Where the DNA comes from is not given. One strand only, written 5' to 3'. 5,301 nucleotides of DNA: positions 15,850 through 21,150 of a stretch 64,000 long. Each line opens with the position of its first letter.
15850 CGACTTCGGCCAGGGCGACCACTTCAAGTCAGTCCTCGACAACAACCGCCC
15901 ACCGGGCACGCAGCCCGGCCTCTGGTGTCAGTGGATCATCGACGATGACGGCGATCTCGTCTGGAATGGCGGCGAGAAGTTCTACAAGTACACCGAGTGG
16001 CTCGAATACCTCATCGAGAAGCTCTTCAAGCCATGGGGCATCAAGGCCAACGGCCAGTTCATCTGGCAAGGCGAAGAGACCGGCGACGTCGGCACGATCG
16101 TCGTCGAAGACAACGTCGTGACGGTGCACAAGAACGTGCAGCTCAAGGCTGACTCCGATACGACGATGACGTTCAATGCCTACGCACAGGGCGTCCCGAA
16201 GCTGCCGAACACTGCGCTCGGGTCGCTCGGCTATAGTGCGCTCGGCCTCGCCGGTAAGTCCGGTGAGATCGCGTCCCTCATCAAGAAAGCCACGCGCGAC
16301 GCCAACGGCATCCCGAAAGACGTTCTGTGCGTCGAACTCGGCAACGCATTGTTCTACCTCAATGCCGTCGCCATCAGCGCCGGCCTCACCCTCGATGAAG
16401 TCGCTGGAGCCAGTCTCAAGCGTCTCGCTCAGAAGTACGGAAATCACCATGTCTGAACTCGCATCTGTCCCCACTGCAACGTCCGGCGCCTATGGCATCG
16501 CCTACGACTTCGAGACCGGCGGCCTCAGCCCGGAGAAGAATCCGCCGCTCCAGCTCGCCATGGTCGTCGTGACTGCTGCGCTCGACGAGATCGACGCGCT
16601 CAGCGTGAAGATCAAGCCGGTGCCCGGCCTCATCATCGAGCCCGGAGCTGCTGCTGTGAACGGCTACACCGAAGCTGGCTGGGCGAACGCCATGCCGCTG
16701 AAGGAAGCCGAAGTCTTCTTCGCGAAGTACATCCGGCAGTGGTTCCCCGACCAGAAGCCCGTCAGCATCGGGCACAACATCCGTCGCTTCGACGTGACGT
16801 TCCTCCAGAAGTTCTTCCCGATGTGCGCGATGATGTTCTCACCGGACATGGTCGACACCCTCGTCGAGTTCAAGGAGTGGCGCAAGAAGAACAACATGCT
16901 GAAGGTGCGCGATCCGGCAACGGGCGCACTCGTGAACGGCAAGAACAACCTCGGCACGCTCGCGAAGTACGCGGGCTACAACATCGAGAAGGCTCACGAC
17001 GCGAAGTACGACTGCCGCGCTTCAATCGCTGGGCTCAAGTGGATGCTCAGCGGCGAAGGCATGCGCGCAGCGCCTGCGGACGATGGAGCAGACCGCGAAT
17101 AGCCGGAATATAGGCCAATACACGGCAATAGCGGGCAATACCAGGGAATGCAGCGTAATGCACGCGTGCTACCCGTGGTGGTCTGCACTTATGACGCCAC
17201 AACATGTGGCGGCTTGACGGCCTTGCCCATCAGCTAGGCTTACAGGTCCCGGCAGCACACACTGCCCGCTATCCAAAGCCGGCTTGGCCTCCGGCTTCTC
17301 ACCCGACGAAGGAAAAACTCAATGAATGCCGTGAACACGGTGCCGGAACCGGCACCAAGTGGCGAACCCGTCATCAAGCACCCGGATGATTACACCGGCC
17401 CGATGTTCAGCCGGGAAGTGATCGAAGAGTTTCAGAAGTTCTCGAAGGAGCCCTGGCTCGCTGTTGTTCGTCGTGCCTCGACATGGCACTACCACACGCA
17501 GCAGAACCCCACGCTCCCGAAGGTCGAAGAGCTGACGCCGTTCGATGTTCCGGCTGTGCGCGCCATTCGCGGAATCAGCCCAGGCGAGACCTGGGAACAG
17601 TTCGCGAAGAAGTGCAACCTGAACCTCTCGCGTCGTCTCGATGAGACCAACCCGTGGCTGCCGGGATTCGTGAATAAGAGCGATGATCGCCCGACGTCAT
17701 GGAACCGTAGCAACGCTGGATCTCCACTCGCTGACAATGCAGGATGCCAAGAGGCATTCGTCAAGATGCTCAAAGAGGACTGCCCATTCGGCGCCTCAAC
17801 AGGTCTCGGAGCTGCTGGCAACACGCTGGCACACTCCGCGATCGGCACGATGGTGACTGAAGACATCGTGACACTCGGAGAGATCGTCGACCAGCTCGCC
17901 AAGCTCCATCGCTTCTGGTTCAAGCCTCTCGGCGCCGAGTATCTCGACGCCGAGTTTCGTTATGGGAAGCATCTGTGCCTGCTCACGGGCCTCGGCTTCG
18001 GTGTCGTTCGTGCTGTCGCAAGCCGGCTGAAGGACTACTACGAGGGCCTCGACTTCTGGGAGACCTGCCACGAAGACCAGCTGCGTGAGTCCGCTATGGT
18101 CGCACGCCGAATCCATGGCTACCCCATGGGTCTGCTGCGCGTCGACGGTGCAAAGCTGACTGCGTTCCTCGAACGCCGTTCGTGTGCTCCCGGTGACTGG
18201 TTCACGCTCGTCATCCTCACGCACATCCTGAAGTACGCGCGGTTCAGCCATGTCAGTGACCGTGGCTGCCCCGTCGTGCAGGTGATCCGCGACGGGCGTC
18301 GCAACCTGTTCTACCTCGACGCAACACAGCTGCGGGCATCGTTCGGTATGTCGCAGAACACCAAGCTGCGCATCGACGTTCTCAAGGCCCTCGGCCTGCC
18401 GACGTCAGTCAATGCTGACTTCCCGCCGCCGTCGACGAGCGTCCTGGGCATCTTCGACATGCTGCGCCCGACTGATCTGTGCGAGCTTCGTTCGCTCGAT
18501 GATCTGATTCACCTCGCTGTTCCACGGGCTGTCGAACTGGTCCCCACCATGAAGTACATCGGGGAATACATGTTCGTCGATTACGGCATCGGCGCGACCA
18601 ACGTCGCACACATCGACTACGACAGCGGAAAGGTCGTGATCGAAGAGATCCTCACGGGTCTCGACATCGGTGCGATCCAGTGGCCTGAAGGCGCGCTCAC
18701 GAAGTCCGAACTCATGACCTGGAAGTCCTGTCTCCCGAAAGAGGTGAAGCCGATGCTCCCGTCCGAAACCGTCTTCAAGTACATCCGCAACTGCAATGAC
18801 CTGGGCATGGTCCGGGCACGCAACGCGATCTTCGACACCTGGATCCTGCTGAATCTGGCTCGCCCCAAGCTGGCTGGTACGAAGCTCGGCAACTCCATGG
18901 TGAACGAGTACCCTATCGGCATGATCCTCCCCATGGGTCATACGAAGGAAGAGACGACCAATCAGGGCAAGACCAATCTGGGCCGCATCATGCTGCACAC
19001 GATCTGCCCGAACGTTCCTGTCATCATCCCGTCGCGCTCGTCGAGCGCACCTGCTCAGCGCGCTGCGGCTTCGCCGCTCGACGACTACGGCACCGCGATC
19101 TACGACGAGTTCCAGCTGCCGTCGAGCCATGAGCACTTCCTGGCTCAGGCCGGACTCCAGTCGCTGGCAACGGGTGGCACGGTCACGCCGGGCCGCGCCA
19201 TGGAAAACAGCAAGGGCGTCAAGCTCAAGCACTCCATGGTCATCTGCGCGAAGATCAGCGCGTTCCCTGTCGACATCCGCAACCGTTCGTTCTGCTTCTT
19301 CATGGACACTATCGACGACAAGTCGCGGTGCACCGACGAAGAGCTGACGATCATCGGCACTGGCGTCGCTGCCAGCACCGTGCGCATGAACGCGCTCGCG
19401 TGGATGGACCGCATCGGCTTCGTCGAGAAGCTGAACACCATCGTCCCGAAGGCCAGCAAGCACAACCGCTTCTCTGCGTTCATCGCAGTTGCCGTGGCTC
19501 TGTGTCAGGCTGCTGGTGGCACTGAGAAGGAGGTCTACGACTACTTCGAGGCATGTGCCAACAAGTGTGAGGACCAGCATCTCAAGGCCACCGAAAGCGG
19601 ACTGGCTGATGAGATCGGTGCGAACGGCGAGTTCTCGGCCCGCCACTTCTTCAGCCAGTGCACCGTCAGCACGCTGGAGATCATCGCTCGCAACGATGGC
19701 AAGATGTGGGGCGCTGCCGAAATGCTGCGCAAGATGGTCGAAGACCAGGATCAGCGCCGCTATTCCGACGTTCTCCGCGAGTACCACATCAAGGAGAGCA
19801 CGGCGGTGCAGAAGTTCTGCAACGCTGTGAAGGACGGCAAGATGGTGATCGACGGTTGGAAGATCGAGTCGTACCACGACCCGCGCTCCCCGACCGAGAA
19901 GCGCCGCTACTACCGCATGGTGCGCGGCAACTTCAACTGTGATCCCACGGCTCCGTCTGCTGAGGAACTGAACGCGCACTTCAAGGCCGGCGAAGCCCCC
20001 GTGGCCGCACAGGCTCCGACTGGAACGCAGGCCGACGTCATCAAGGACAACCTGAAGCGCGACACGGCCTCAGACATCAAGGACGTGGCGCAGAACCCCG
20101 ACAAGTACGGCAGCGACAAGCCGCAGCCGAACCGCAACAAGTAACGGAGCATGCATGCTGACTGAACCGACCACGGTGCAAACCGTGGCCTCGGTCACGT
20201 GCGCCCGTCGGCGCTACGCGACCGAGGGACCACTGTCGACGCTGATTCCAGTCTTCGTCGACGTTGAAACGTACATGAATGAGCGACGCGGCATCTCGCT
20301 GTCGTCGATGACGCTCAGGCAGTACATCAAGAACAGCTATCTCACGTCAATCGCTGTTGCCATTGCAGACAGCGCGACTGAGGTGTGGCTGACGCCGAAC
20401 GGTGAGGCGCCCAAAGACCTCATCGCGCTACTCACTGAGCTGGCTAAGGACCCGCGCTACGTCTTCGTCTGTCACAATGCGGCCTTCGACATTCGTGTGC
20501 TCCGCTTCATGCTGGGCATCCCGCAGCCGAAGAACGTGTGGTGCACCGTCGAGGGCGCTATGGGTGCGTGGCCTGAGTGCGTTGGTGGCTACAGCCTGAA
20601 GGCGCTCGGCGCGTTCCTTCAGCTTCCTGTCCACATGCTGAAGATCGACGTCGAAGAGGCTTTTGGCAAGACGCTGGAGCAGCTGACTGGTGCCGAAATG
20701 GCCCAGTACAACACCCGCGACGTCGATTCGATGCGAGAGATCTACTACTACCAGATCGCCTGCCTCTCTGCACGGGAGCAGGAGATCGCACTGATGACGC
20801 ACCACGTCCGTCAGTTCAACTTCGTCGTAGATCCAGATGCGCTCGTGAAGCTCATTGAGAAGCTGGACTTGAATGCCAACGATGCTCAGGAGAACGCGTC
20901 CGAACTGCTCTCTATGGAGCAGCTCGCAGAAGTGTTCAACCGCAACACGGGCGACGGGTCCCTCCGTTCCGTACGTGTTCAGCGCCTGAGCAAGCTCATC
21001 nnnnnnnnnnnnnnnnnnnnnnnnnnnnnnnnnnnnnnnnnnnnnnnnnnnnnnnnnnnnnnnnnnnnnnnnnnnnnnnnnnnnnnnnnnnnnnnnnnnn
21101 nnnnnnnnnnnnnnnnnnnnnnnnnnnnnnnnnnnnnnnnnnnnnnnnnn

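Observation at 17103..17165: Six helically phased 10-bp repeats immediately upstream of the replication gene block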

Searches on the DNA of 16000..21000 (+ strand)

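Call 3: search_dna_similar(query=window:16000-21000:+, collection=phages, mode=near, max_rows=30)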
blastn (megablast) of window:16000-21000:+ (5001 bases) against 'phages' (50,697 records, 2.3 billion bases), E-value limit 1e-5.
No match.

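Call 108: search_rna_families(source=window, start=17000, end=17420, threshold=evalue, max_evalue=1)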
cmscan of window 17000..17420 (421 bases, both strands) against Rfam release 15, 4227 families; matches with E-value up to 1: 0.
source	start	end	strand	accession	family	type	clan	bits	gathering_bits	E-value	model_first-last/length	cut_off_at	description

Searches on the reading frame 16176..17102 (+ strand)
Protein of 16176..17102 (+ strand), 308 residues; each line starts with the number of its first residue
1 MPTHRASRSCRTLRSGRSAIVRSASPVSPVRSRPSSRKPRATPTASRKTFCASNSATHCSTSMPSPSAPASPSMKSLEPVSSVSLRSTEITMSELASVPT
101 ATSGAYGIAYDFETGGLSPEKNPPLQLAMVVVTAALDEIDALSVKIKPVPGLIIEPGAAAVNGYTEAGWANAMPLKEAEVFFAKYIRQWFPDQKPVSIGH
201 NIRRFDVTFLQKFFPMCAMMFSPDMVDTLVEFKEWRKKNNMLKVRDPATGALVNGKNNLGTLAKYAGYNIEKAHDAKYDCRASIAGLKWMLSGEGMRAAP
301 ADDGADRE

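Call 7: search_protein_families(library=pfam, proteins=[window:16176-17102:+], max_evalue=0.01)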
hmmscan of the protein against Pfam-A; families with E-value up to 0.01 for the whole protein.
window:16176-17102:+ (308 aa): 2 families
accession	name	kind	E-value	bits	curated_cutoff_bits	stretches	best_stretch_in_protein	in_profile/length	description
PF00929.31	RNase_T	-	6.7e-12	46.7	24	1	108-285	1-162/164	Exonuclease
PF13482.12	RNase_H_2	-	0.0019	18.6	22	0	171-270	36-117/165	RNase_H superfamily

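Call 8: search_protein_families(library=phrogs, proteins=[window:16176-17102:+], max_evalue=0.001)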
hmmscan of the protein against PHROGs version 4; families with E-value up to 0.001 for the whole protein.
window:16176-17102:+ (308 aa): 4 families
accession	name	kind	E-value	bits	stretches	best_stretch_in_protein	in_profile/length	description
phrog_192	-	DNA, RNA and nucleotide metabolism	4.9e-23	83.1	1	108-285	109-265/397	DNA polymerase exonuclease subunit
phrog_19080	-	unknown function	1.2e-09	38.4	1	109-285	9-188/477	-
phrog_403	-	DNA, RNA and nucleotide metabolism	2.1e-05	24.6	1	193-239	140-188/321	DNA polymerase exonuclease subunit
phrog_17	-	DNA, RNA and nucleotide metabolism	0.00093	18.2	0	108-230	673-762/1445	DNA polymerase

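Call 21: find_related_loci(query=window:16176-17102:+, collection=viral_contigs, flank=10000)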
Query window:16176-17102:+ (308 aa) in viral_contigs; peptide patterns used: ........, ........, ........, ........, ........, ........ (x = any residue, [..] = any of these).
18 stretches matched a pattern, but none encodes a relative of the query by tblastn (E <= 1e-3).

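Call 45: find_homologous_proteins(query=window:16176-17102:+)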
Query window:16176-17102:+ (308 aa): 6 proteins with E <= 0.001 among 4890 candidates.
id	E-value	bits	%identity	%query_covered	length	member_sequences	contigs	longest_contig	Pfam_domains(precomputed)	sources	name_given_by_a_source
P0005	7.7e-142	490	100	70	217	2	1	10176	PF00929.32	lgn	-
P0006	1.3e-79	286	64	64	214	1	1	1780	PF00929.32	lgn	-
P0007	3.6e-24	104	36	58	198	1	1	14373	PF00929.32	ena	-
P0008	3.1e-16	78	35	56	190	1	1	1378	PF00929.32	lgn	-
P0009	3.8e-14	71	30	56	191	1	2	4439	PF00929.32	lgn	-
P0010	1.0e-4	40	34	38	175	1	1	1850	PF00929.32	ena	-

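Call 46: find_encoding_contigs(protein=P0005, flank=10000)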
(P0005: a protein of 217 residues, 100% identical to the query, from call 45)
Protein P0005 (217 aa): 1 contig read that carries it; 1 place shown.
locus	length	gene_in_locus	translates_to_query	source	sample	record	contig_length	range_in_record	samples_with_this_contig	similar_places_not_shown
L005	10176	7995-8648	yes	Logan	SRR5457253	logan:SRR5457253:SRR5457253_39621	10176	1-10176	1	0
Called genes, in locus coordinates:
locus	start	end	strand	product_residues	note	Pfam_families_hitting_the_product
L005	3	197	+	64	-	?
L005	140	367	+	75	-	-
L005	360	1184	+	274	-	-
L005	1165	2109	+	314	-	-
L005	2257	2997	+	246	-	-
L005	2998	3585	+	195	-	PF22769:DCD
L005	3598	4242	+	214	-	-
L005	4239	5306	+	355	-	PF06067:DUF932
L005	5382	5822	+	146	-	-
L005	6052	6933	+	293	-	-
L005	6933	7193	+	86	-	-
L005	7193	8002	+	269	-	-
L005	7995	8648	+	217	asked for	PF00929:RNase_T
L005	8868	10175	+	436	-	?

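Call 47: find_encoding_contigs(protein=P0006, flank=10000)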
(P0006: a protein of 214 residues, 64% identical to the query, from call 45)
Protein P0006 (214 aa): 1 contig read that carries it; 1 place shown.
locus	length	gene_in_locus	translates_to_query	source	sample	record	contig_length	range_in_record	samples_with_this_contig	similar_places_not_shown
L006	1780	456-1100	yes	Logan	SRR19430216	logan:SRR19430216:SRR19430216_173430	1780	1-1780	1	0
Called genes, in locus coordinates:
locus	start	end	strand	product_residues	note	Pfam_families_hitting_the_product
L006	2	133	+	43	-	?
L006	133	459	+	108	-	-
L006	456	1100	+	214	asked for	PF00929:RNase_T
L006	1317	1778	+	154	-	?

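Call 48: find_encoding_contigs(protein=P0007, flank=10000)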
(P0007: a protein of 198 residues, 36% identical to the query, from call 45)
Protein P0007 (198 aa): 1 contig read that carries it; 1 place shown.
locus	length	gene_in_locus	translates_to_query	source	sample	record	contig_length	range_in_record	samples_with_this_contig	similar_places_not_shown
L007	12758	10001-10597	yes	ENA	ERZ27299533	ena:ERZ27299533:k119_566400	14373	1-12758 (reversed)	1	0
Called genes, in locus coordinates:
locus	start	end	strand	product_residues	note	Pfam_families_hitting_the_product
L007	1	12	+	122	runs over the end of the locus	PF00383:dCMP_cyt_deam_1 (faint)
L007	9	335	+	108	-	-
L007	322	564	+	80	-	-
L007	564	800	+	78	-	-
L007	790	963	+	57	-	-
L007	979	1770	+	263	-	-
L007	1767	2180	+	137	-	-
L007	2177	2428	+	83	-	-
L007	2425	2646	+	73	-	-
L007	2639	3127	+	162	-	-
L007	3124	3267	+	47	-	-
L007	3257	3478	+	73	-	-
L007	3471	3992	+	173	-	-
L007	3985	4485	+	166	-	-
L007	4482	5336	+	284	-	PF02511:Thy1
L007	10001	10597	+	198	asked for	PF00929:RNase_T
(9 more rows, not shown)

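Call 99: find_encoding_contigs(protein=P0009, flank=5000)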
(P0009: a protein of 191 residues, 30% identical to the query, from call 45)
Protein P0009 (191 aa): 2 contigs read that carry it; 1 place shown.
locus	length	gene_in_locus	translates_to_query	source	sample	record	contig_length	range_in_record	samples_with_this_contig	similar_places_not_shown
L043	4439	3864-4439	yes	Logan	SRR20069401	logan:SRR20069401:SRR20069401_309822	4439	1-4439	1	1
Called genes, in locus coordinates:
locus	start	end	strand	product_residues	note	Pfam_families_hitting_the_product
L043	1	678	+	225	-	?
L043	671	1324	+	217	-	PF00535:Glycos_transf_2 (weak)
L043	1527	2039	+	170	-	-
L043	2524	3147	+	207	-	-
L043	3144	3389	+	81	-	-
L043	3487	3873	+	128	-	-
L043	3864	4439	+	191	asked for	PF00929:RNase_T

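Call 100: find_encoding_contigs(protein=P0008, flank=5000)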
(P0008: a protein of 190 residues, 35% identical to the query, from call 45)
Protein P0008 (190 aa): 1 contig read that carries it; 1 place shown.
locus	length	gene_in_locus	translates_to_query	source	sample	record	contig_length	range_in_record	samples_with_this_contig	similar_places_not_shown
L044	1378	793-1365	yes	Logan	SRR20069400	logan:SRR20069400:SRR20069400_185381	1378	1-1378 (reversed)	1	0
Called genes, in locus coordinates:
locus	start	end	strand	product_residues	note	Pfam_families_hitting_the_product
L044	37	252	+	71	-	-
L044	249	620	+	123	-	-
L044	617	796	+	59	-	-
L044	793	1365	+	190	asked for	PF00929:RNase_T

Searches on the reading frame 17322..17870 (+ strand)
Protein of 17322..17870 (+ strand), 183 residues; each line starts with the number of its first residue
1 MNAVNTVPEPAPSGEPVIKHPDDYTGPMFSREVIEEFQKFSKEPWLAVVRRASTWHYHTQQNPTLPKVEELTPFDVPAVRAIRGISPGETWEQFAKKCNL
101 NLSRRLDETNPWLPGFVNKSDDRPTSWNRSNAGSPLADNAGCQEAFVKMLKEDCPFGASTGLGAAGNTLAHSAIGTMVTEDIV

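Call 64: find_homologous_proteins(query=A3)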
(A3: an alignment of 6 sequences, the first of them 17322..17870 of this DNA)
Query A3 (6 sequences) (183 aa, profile of the alignment): 1 proteins with E <= 0.001 among 2967 candidates.
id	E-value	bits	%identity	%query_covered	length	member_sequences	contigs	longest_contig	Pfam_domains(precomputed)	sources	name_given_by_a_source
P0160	2.2e-77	277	81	99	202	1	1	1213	-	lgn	-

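Call 65: find_encoding_contigs(protein=P0160, flank=10000)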
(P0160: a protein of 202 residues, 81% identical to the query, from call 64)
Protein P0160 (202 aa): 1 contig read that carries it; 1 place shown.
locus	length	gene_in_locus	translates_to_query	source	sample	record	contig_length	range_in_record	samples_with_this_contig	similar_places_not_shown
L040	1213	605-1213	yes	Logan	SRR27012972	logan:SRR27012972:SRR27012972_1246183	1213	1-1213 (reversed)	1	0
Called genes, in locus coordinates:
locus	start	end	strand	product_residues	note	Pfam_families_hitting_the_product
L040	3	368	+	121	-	?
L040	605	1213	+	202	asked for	?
